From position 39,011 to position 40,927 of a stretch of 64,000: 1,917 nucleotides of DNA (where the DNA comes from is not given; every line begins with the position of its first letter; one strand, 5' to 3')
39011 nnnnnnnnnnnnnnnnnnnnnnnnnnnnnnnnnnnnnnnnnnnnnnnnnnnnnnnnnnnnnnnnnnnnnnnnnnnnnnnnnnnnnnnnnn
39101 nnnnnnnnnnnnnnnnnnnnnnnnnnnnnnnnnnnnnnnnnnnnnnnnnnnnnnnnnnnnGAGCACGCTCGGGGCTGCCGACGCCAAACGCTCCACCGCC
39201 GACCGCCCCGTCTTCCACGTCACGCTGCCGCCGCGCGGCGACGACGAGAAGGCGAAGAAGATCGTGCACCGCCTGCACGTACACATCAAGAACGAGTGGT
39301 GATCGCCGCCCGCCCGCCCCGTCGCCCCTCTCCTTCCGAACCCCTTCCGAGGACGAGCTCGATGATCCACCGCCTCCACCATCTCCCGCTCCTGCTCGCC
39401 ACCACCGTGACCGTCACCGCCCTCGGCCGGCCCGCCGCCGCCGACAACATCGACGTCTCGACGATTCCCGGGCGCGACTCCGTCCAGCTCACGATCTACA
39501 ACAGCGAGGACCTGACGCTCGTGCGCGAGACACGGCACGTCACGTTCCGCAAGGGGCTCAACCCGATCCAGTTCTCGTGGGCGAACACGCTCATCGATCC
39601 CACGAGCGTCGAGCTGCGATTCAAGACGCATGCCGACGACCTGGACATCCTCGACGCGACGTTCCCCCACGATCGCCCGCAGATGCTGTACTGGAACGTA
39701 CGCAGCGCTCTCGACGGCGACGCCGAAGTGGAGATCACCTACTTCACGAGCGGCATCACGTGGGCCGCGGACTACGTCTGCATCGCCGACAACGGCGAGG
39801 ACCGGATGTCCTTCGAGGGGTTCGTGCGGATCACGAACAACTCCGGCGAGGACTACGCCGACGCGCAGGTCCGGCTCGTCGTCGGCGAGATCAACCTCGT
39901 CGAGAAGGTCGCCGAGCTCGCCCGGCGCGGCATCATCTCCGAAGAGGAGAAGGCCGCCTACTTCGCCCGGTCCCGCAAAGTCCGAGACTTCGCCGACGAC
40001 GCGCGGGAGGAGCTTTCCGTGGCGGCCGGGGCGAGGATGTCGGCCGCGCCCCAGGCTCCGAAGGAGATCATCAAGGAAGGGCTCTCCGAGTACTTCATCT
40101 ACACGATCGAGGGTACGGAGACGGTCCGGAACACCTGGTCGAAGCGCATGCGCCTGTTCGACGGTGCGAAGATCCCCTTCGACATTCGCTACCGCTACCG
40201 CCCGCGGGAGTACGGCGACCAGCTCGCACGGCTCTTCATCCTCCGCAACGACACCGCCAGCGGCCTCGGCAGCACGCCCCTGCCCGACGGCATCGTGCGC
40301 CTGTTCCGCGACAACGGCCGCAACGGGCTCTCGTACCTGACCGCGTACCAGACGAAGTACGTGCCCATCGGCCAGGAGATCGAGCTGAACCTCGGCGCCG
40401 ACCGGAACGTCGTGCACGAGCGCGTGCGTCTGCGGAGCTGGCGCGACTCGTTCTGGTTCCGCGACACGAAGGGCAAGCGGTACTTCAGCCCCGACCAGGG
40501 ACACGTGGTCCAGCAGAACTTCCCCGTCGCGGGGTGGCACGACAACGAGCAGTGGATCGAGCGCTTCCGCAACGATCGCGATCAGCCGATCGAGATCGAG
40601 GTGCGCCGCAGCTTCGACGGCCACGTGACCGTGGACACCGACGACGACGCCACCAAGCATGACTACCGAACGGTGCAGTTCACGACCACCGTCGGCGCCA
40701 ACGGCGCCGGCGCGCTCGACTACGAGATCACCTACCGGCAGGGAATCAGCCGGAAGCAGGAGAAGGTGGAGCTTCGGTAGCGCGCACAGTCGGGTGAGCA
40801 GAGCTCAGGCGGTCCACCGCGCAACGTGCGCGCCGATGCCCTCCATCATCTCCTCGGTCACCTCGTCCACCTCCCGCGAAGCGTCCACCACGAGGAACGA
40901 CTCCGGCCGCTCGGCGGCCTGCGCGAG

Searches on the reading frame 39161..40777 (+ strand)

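Call 79: search_protein_families(library=pfam, proteins=[window:39161-40777:+], max_evalue=0.001)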
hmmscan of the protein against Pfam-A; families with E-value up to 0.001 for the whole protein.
window:39161-40777:+ (539 aa): 1 family
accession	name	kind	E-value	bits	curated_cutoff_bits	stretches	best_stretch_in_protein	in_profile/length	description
PF13598.12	DUF4139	-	1.9e-06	28.2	31.8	1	190-424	1-113/205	Domain of unknown function (DUF4139)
